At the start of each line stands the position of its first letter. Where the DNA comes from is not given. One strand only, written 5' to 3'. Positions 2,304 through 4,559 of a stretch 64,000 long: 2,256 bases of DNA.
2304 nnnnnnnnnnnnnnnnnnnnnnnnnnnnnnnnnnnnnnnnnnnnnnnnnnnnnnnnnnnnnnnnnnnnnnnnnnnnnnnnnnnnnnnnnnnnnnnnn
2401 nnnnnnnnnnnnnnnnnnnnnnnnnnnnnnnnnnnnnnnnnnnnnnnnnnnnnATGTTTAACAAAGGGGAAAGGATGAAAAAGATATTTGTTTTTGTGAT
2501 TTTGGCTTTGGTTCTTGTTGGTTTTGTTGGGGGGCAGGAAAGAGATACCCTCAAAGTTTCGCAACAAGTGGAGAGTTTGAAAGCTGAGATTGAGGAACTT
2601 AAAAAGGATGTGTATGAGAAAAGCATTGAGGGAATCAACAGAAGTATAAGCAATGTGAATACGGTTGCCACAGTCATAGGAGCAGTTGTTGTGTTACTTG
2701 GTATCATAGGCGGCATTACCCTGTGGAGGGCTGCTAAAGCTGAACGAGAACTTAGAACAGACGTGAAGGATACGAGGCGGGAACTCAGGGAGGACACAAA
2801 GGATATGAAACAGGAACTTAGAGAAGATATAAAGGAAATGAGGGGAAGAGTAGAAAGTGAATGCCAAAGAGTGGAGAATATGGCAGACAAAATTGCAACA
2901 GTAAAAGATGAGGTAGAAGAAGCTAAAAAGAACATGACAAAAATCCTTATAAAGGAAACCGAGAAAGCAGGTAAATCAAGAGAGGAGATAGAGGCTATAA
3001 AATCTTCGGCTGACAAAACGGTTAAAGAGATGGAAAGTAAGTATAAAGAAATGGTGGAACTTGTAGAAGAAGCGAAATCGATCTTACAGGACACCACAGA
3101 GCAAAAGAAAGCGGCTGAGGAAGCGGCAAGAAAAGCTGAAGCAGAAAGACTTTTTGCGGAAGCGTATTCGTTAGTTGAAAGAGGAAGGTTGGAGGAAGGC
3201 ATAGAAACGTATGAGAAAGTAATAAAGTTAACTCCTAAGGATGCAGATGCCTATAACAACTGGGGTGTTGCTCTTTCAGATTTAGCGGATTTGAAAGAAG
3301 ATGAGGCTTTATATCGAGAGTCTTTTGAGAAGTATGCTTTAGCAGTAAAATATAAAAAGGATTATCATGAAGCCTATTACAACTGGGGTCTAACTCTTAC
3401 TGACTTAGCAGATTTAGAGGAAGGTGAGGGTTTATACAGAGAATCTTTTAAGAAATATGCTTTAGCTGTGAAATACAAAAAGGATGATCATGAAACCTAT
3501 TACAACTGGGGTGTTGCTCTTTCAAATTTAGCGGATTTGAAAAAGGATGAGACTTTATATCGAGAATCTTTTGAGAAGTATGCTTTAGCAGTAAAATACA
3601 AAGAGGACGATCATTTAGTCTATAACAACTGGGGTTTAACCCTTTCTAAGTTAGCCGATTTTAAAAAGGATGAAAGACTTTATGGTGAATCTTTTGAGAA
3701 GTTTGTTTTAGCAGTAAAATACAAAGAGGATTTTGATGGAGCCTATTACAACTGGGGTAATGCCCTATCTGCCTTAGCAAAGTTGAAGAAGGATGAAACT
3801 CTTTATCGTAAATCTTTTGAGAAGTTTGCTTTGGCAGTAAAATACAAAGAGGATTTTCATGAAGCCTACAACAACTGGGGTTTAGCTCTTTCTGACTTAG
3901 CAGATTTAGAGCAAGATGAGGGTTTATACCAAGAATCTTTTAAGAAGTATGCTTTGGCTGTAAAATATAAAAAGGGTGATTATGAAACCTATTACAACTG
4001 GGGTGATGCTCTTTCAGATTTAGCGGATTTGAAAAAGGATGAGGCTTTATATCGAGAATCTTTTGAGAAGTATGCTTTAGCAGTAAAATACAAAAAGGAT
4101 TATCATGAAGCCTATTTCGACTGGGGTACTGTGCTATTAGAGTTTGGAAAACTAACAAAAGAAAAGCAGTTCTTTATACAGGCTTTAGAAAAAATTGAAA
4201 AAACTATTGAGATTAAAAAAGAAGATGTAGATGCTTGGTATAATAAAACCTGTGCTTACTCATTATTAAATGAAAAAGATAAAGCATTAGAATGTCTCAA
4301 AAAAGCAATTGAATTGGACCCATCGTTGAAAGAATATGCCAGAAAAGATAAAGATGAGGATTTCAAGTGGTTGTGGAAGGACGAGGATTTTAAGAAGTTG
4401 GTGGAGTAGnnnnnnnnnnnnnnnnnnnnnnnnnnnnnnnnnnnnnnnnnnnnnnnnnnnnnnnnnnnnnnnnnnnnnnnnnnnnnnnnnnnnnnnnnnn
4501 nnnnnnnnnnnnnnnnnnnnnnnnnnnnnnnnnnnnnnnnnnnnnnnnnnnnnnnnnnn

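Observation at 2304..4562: Repeat-protein gene (8 x 40-aa units, coiled-coil, TM anchor) bracketed by ~100-nt direct repeats and REP hairpins on both sides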

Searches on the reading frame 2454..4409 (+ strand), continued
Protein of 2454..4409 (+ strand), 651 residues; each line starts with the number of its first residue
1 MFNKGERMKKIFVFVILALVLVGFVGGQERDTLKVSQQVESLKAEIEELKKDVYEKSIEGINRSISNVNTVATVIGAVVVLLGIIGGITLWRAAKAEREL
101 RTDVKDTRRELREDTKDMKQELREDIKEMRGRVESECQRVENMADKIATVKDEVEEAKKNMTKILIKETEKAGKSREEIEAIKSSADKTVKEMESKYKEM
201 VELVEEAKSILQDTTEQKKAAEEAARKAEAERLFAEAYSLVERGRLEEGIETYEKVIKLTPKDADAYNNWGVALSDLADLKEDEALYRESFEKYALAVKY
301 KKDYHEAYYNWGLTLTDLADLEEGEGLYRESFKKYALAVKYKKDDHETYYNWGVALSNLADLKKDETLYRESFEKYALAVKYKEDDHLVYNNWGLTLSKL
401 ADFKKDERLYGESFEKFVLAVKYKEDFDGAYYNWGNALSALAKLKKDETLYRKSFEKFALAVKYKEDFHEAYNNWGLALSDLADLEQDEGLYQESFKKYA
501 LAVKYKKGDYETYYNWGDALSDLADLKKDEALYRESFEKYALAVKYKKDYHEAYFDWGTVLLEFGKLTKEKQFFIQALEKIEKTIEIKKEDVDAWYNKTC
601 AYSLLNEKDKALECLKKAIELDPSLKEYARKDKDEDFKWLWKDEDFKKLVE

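Call 85: fold_search(model_id=the predicted structure, library=pdb)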
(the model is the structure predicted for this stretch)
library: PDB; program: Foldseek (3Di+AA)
matches with E <= 10: 1029; with E <= 0.001: 330
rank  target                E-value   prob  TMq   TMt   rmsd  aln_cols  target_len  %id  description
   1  6eou                  1.1e-12  1.00  0.39  0.64   6.4       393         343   18  O-GlcNAc transferase TPR domain with the intellectual disability associated mutation L254F (released 2018-05-09)
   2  1w3b_A                1.3e-12  1.00  0.43  0.66   8.5       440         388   18  The superhelical TPR domain of O-linked GlcNAc transferase reveals structural similarities to importin alpha. (released 2004-09-09)
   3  7y4i_A                3.4e-12  1.00  0.29  0.24  15.5       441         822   20  Crystal structure of SPINDLY in complex with GDP (released 2022-12-07)
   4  8dtf_A                5.7e-12  1.00  0.29  0.24  13.8       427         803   19  Cryo-EM structure of the full length Arabidopsis SPY with complete TPRs (released 2023-03-08)
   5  1w3b_B                6.7e-12  1.00  0.38  0.62   9.2       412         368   19  The superhelical TPR domain of O-linked GlcNAc transferase reveals structural similarities to importin alpha. (released 2004-09-09)
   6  7yea_A                7.3e-12  1.00  0.39  0.26  11.7       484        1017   18  Human O-GlcNAc transferase Dimer (released 2023-07-12)
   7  7y4i_B                1.2e-11  1.00  0.28  0.23  13.1       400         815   20  Crystal structure of SPINDLY in complex with GDP (released 2022-12-07)
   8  8dtg_A                1.8e-11  1.00  0.28  0.24  11.9       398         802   19  Cryo-EM structure of Arabidopsis SPY alternative conformation 1 (released 2023-03-08)
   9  8dtg_B                2.5e-11  1.00  0.29  0.26  11.5       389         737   20  Cryo-EM structure of Arabidopsis SPY alternative conformation 1 (released 2023-03-08)
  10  7yeh_A                2.8e-11  1.00  0.31  0.21  10.0       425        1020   20  Cryo-EM structure of human OGT-OGA complex (released 2023-07-12)
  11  8dth_A                4.7e-11  1.00  0.30  0.27  11.7       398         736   21  Cryo-EM structure of Arabidopsis SPY alternative conformation 2 (released 2023-03-08)
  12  9qhb                  5.1e-11  1.00  0.36  0.77   4.6       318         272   25  Crystal structure of 16-repeat CTPR protein with eliminated coordination sites (released 2025-10-22)
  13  8chy                  9.7e-11  1.00  0.32  0.67   6.3       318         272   26  Crystal structure of an 8-repeat consensus TPR superhelix with Zinc. (released 2024-02-21)
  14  8dth_B                1.7e-10  1.00  0.30  0.28   9.7       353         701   20  Cryo-EM structure of Arabidopsis SPY alternative conformation 2 (released 2023-03-08)
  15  7ntf_A                3.0e-10  1.00  0.40  0.29   8.4       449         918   19  Cryo-EM structure of unliganded O-GlcNAc transferase (released 2021-11-17)
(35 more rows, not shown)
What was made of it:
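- On TPR repeat proteins (Pfam clan TPR): Foldseek matches the OGT TPR domain at E 1e-12 and CTPR at TMt 0.77 (call 85).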

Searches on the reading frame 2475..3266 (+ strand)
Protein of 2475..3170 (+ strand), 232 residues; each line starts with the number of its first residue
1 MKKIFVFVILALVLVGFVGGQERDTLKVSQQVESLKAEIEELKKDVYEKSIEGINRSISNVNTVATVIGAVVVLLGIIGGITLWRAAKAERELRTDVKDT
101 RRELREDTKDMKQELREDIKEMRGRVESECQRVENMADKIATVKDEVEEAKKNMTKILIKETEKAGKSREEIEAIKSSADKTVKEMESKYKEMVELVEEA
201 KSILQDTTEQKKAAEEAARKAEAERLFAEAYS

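Call 34: find_related_loci(query=A1, collection=metagenome_contigs, flank=10000)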
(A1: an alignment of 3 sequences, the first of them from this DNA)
Query A1 (264 aa) in metagenome_contigs; peptide patterns used: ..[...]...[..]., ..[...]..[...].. (x = any residue, [..] = any of these).
576 stretches matched a pattern; 17 encode a relative of the query (tblastn E <= 1e-3); 17 distinct loci.
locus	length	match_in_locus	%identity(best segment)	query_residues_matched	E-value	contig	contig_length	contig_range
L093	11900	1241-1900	34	1-264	5e-37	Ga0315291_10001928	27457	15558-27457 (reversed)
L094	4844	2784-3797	31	23-264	7e-28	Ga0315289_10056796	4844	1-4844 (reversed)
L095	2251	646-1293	32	1-264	5e-27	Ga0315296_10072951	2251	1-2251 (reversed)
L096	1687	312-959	31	1-264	3e-26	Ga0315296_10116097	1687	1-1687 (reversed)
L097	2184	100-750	32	1-264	1e-23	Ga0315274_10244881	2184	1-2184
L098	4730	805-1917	30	1-264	5e-21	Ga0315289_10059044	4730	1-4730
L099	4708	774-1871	24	67-264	6e-9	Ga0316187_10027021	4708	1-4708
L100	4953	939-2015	36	61-264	4e-8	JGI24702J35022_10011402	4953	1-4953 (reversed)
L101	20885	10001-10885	39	164-264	4e-8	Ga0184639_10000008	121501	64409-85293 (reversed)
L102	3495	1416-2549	29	164-264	8e-8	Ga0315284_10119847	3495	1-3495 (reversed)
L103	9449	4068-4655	59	233-264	9e-8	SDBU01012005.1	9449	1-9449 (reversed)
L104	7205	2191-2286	41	232-263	9e-7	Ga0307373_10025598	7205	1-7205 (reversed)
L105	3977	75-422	48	222-264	4e-6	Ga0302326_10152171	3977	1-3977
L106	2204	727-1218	35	202-264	6e-6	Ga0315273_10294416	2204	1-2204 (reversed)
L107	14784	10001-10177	39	211-264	1e-5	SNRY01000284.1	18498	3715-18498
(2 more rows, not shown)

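Call 89: search_protein_families(library=pfam, proteins=[window:2475-3170:+], max_evalue=10)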
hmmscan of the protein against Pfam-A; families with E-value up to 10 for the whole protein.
window:2475-3170:+ (232 aa): 68 families (the best 25 are shown)
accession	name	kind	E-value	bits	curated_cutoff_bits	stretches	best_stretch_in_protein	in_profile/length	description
PF06103.16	DUF948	-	8.7e-07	29.5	37.2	3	67-149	5-86/89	Bacterial protein of unknown function (DUF948)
PF07332.16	Phage_holin_3_6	-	0.0005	20.5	28.4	1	66-109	72-113/116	Putative Actinobacterial Holin-X, holin superfamily III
PF06295.17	ZapG-like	-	0.00079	19.9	33.5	1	71-179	3-101/123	Z-ring associated protein G-like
PF06305.16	LapA_dom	-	0.0032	17.8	28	1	63-104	24-63/64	Lipopolysaccharide assembly protein A domain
PF05267.17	DUF725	-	0.005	17.3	22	1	97-180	31-113/121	Protein of unknown function (DUF725)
PF04513.17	Baculo_PEP_C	-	0.0055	17.2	38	2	27-92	64-129/140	Baculovirus polyhedron envelope protein, PEP, C terminus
PF13179.11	DUF4006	-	0.016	15.6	22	1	55-92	4-40/64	Family of unknown function (DUF4006)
PF07889.17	DUF1664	-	0.019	15.4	34.6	2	97-157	46-106/124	Protein of unknown function (DUF1664)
PF03915.18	AIP3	-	0.03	13.9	31.6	2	25-63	199-237/406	Actin interacting protein 3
PF14007.11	YtpI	-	0.036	14.9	29.4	1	53-88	46-81/87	YtpI-like protein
PF14023.12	Bestrophin-like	-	0.039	14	32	1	54-149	20-113/232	Bestrophin-like domain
PF08651.15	DASH_Duo1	-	0.051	13.8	25.4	1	127-157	3-33/74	DASH complex subunit Duo1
PF00335.26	Tetraspanin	-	0.051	13.7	32.1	1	5-86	10-71/225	Tetraspanin family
PF04108.17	ATG17_like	-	0.058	13.3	43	1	131-210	112-188/355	Autophagy protein ATG17-like domain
PF19744.4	DUF6232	-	0.06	14.2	27.4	1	8-104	39-97/117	Family of unknown function (DUF6232)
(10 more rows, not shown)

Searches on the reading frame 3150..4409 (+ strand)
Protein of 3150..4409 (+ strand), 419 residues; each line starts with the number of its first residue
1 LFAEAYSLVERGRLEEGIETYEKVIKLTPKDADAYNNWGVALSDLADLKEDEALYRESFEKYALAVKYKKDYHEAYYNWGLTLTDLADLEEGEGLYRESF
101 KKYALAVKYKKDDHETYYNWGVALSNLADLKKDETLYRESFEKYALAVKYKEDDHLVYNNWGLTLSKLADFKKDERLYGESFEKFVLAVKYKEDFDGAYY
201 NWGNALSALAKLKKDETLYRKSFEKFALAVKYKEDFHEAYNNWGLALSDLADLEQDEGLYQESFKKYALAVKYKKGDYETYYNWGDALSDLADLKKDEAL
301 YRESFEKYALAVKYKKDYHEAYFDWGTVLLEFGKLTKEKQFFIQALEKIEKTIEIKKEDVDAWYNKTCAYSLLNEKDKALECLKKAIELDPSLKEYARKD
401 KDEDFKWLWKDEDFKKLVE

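Call 44: search_solved_structures(query=window:3150-4409:+, max_evalue=0.001)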
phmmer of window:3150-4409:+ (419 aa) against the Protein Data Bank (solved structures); distinct sequences matched with E-value up to 0.001: 51.
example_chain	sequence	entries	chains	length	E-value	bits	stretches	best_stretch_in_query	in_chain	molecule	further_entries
9qhb_A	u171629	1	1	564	3.5e-46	161.2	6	339-393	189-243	Engineered tetratricopeptide repeat protein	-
8bu0_A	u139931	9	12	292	2.3e-26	95.9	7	342-393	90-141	Consensus tetratricopeptide repeat protein | Crystal structure of an 8-repeat consensus TPR superhelix with Zinc. | Monomer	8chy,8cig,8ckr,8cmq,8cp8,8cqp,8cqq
9qhc_A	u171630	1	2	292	3.6e-24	88.7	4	340-393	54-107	Engineered tetratricopeptide repeat protein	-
7yeh_B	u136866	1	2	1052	2.5e-18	69.5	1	246-393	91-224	UDP-N-acetylglucosamine--peptide N-acetylglucosaminyltransferase 110 kDa subunit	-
7yea_A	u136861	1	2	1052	2.5e-18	69.5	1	246-393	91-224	UDP-N-acetylglucosamine--peptide N-acetylglucosaminyltransferase 110 kDa subunit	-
7ntf_A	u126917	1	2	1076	2.9e-18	69.2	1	246-393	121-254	Isoform 1 of UDP-N-acetylglucosamine--peptide N-acetylglucosaminyltransferase 110 kDa subu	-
1w3b_A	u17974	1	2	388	6.4e-17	64.8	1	246-393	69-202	UDP-N-ACETYLGLUCOSAMINE--PEPTIDE N-ACETYLGLUCOSAMINYLTRANSFERASE 110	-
6eou_A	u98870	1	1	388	7.5e-17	64.6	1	246-393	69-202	UDP-N-acetylglucosamine--peptide N-acetylglucosaminyltransferase 110 kDa subunit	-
7y4i_A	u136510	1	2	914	1.7e-14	56.8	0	9-88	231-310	Probable UDP-N-acetylglucosamine--peptide N-acetylglucosaminyltransferase SPINDLY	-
8dtf_A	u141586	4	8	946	2.5e-14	56.3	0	9-88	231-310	Probable UDP-N-acetylglucosamine--peptide N-acetylglucosaminyltransferase SPINDLY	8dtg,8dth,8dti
8ch0_A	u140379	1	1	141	1.6e-13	53.6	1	344-391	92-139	Consensus tetratricopeptide repeat protein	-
2fo7_A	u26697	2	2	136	2.1e-13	53.2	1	344-393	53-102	SYNTHETIC CONSENSUS TPR PROTEIN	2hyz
1na0_A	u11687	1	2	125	8e-11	44.7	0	360-395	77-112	designed protein CTPR3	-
8ump_A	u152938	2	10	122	8.8e-10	41.3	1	344-394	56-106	T33-ml35-redesigned-TPR-domain-fold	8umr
6b85_J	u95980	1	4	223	2.1e-09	40.1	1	333-392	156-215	TMHC4_R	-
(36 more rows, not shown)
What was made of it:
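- PDB sequence hits to CTPR and OGT (call 44).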

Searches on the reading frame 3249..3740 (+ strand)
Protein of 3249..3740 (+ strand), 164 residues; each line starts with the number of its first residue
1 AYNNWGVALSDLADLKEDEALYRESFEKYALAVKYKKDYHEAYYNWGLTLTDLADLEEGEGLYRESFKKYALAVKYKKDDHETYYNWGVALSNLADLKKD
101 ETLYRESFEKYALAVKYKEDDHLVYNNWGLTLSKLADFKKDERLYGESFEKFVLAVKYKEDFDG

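Call 89: search_protein_families(library=pfam, proteins=[window:3249-3740:+], max_evalue=10)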
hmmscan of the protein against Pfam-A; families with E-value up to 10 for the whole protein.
window:3249-3740:+ (164 aa): 16 families
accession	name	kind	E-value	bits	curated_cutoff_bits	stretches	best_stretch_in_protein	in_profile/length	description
PF13374.12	TPR_10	-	1.1e-07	32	27.5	2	1-29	4-32/42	Tetratricopeptide repeat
PF03650.18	MPC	-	0.00014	22.4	27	0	85-102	22-39/110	Mitochondrial pyruvate carriers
PF13414.12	TPR_11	-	0.00017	21.6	26.8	3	24-50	12-38/42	TPR repeat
PF16826.10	DUF5076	-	0.018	15.4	25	0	32-54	28-50/84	Domain of unknown function (DUF5076)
PF22779.3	OB_SHLD2_2nd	-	0.018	15.4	27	1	56-100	18-63/82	Shieldin complex subunit 2, second OB fold domain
PF20875.2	SidC_C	-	0.022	15.6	27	0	89-115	79-105/123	SidC, C-terminal domain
PF23996.1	DUF7314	-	0.18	12.5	27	0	24-53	29-58/87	Domain of unknown function (DUF7314)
PF16688.10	CNV-Replicase_N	-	0.25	12.2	27.1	0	15-41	27-53/108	Replicase polyprotein N-term from Coronavirus nsp1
PF13181.12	TPR_8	-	0.29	11.8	25.7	0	41-63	2-24/34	Tetratricopeptide repeat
PF21572.2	Nop5_56-rel_N_Arc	-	0.44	11.3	27.8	0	59-84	87-112/128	Archaeal Nop5/56-rel, N-terminal domain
PF13424.12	TPR_12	-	0.44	11.2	30.1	2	41-99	4-63/77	Tetratricopeptide repeat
PF23977.1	Pam3_Gp34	-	0.55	10.5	27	1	67-111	185-226/235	Pam3 phage gp34-like protein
PF02259.29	FAT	-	0.6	9.7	24.2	1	6-51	249-294/343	FAT domain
PF07719.23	TPR_2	-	4.3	8.1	27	1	41-68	2-29/34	Tetratricopeptide repeat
PF06155.17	GBBH-like_N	-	4.9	8.4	22.8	0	66-87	60-81/85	Gamma-butyrobetaine hydroxylase-like, N-terminal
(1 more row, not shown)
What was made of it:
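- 3249..4109 (+): Seven 123-nt (41-aa) extended-TPR units W1-W7. TPR_10 32 bits against a cut-off of 27.5 (call 89).
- On TPR repeat proteins (Pfam clan TPR): TPR_10 scores 32.0 against 27.5 on units W1-W4 alone (call 89).
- TPR_10 matches the 41-aa units above its cut-off (call 89).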

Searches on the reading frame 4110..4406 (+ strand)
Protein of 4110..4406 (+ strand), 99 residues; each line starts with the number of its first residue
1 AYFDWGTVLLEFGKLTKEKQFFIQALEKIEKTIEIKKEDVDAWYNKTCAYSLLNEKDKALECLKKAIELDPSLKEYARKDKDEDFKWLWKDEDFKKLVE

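Call 89: search_protein_families(library=pfam, proteins=[window:4110-4406:+], max_evalue=10)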
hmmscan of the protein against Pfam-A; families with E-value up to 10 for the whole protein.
window:4110-4406:+ (99 aa): 16 families
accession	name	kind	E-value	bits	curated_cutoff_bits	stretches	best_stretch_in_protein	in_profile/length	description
PF13181.12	TPR_8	-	1.1e-09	38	25.7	1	41-72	2-33/34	Tetratricopeptide repeat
PF00515.34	TPR_1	-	2.6e-09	36.9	27.8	1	40-72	1-33/34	Tetratricopeptide repeat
PF07719.23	TPR_2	-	8.8e-07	29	27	1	41-72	2-33/34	Tetratricopeptide repeat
PF13431.12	TPR_17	-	1.9e-06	28.1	24.4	1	30-61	3-34/34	Tetratricopeptide repeat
PF13414.12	TPR_11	-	4.5e-06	26.7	26.8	2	53-72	7-26/42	TPR repeat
PF13424.12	TPR_12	-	0.00052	20.6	30.1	1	5-70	9-75/77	Tetratricopeptide repeat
PF13174.12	TPR_6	-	0.0042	18.1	26.3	1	41-71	1-31/33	Tetratricopeptide repeat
PF06552.18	TOM20_plant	-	0.0095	16.2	20.6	1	4-76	30-116/187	Plant specific mitochondrial import receptor subunit TOM20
PF22316.2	ABhydrolase-like_N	-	0.011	16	27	1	26-99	22-96/106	A/B hydrolase-like, N-terminal domain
PF13176.12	TPR_7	-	0.012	16.1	27.9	1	42-72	1-33/36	Tetratricopeptide repeat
PF14559.12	TPR_19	-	0.013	16.2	25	1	24-77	9-62/68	Tetratricopeptide repeat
PF13428.12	TPR_14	-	0.018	16.1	23.5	1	49-75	10-36/44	Tetratricopeptide repeat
PF13371.12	TPR_9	-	0.032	14.7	35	1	24-72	13-61/73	Tetratricopeptide repeat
PF13374.12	TPR_10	-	0.033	14.7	27.5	1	48-69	10-31/42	Tetratricopeptide repeat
PF16230.10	DUF4889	-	0.054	14.1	29.7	1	46-98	4-50/71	Domain of unknown function (DUF4889)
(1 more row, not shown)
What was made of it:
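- Closest known: TPR proteins with extended units. Different: TOM20_plant scores below its cut-off (call 89).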
